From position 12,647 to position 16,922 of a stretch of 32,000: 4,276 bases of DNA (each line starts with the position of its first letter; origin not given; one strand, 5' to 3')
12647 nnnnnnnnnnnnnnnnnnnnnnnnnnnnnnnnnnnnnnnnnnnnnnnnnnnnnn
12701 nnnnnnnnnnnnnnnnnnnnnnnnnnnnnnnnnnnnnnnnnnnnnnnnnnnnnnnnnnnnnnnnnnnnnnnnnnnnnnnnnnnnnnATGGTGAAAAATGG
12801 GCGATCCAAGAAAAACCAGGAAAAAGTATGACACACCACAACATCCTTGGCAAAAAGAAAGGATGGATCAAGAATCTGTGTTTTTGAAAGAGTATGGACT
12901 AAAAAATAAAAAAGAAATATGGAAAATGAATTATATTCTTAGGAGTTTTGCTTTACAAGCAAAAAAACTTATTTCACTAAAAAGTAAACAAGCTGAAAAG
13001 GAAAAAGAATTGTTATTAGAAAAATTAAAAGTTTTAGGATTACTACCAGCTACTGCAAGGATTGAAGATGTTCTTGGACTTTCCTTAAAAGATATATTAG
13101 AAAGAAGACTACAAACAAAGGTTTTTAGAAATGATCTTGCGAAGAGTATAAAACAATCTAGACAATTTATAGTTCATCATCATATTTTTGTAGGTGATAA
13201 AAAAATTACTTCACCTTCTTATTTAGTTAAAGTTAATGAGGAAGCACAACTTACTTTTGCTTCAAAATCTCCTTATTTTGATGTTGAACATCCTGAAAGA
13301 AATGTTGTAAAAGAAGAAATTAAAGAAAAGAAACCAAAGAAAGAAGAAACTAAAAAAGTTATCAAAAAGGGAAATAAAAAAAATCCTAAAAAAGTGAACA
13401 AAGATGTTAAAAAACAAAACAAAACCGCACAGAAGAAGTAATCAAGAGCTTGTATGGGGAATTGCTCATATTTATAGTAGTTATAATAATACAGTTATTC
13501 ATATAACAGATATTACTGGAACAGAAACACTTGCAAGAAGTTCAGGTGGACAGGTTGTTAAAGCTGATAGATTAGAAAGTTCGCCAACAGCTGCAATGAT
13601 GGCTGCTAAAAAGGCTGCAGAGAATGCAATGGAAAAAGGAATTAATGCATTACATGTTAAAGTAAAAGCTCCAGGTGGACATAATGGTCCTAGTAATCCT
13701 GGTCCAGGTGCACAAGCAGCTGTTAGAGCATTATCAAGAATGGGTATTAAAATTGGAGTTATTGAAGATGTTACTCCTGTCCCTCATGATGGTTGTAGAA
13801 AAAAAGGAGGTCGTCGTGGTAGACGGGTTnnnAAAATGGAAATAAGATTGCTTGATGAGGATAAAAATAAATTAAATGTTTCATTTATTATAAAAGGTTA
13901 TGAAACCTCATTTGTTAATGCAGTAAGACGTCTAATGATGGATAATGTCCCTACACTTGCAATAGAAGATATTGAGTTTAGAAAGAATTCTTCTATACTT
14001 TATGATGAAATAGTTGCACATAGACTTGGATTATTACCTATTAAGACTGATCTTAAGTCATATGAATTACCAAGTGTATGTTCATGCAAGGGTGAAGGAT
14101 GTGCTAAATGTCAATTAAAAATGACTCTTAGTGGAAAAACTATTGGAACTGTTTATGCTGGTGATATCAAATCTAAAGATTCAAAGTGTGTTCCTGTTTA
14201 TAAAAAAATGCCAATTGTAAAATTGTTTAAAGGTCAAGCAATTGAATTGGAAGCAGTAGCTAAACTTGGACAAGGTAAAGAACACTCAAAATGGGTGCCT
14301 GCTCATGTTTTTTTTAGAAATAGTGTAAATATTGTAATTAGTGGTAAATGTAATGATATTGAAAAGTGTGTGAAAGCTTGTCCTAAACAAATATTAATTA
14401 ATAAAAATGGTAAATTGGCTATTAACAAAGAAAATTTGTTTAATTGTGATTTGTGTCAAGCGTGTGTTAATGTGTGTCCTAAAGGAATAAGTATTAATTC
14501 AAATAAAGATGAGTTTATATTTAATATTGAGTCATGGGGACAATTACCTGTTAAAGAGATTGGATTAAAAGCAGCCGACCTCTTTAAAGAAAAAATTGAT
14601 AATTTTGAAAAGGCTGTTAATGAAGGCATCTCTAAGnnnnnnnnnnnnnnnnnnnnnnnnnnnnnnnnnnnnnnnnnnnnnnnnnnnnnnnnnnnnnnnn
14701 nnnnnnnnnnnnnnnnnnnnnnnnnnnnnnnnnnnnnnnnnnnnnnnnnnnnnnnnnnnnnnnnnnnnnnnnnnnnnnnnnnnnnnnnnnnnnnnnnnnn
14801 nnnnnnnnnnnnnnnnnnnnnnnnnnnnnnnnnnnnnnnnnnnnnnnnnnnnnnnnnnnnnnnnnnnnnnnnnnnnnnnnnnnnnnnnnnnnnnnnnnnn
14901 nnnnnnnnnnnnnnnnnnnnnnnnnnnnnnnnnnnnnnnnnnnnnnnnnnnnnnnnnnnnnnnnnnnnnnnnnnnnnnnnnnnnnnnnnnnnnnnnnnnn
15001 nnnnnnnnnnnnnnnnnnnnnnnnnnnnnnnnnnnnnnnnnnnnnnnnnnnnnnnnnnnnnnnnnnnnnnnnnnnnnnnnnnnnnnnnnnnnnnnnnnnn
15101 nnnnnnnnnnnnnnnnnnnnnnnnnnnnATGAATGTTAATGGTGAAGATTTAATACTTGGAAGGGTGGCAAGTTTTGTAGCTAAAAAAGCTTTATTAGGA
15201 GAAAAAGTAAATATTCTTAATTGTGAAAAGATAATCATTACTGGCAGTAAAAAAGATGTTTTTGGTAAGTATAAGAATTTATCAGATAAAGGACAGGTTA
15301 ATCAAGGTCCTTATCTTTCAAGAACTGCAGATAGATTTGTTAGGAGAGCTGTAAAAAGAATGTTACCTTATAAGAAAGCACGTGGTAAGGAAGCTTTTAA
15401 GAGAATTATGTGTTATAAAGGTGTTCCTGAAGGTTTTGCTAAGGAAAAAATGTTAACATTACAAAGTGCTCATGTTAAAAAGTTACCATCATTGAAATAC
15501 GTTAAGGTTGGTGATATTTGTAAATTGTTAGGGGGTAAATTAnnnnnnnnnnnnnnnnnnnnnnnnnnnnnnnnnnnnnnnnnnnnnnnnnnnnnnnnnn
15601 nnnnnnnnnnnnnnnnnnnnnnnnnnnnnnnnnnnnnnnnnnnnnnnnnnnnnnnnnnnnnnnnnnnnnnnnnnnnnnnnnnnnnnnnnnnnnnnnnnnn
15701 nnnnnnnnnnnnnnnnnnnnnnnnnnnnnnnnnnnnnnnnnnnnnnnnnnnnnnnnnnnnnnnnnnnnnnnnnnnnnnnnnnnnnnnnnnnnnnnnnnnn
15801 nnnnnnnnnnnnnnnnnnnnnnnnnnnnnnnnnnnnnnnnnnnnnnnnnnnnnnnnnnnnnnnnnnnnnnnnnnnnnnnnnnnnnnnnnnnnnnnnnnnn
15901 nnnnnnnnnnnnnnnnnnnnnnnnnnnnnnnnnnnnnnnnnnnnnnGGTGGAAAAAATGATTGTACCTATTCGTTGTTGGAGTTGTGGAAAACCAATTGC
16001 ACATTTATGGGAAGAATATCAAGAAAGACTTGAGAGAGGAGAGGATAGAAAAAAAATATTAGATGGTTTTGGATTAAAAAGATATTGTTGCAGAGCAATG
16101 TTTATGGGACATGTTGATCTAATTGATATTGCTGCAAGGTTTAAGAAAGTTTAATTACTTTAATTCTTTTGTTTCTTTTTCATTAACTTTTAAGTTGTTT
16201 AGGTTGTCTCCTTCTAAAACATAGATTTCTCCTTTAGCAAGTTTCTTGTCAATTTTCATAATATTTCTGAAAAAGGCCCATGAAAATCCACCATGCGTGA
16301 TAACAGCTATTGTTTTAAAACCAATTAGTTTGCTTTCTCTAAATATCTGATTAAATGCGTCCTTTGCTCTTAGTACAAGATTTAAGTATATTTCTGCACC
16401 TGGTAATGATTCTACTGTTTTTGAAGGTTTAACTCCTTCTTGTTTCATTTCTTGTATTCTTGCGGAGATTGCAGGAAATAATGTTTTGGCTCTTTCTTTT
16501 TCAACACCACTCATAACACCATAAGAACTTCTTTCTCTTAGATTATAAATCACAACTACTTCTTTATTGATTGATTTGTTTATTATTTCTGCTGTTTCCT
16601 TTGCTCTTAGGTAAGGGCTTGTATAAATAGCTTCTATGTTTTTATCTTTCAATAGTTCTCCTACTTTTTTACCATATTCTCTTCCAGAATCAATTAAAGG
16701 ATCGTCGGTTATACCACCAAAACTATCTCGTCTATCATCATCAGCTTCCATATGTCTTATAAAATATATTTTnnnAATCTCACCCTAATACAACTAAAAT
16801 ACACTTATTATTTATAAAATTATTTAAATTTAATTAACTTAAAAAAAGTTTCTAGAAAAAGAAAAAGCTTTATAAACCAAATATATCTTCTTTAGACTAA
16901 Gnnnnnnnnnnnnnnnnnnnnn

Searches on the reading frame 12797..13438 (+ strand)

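Call 63: search_protein_families(library=pfam, proteins=[window:12797-13438:+], max_evalue=0.0001)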
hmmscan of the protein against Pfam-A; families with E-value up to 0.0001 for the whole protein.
window:12797-13438:+ (214 aa): 2 families
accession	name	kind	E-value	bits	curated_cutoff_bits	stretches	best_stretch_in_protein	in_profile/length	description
PF01479.30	S4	-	2.7e-09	37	22.8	1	103-149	1-47/48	S4 domain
PF00163.24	Ribosomal_S4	-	7.9e-05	23.7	23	1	9-102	5-95/95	Ribosomal protein S4/S9 N-terminal domain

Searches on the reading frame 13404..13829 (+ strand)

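Call 63: search_protein_families(library=pfam, proteins=[window:13404-13829:+], max_evalue=0.0001)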
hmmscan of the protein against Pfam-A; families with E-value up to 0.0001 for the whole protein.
window:13404-13829:+ (142 aa): 1 family
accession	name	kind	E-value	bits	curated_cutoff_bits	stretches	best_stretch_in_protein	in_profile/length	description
PF00411.24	Ribosomal_S11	-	9.5e-46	155.2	25.1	1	19-138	1-110/110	Ribosomal protein S11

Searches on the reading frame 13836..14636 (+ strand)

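Call 63: search_protein_families(library=pfam, proteins=[window:13836-14636:+], max_evalue=0.0001)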
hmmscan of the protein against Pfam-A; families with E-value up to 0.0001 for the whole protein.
window:13836-14636:+ (267 aa): 4 families
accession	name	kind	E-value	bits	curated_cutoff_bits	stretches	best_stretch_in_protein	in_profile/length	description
PF01000.31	RNA_pol_A_bac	-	1.3e-18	67.7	33.9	1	57-152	5-101/119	RNA polymerase Rpb3/RpoA insert domain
PF01193.29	RNA_pol_L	-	5.2e-14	52.2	24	1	17-253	2-73/74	RNA polymerase Rpb3/Rpb11 dimerisation domain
PF13187.11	Fer4_9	-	1.4e-07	31.9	27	1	172-217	2-50/52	4Fe-4S dicluster domain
PF13237.11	Fer4_10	-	4.1e-06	27.1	25.5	1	170-215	7-53/53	4Fe-4S dicluster domain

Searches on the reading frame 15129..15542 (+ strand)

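Call 63: search_protein_families(library=pfam, proteins=[window:15129-15542:+], max_evalue=0.0001)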
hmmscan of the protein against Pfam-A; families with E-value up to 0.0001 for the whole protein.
window:15129-15542:+ (138 aa): 1 family
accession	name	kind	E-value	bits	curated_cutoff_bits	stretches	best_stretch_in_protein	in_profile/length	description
PF00572.24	Ribosomal_L13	-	8.9e-16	58.5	23.8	1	3-100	6-117/119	Ribosomal protein L13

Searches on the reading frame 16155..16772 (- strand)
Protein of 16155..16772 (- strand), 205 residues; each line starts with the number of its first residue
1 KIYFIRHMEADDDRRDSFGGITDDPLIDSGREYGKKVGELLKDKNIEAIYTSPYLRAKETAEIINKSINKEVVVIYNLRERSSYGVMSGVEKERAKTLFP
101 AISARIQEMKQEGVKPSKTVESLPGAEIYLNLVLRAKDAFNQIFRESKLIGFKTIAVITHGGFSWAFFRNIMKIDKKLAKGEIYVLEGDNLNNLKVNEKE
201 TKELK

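Call 63: search_protein_families(library=pfam, proteins=[window:16155-16772:-], max_evalue=0.0001)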
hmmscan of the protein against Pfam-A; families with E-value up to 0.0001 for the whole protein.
window:16155-16772:- (205 aa): 1 family
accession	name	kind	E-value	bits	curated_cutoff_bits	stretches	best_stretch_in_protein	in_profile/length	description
PF00300.27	His_Phos_1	-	4.9e-25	88.8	21.7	1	2-177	1-164/194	Histidine phosphatase superfamily (branch 1)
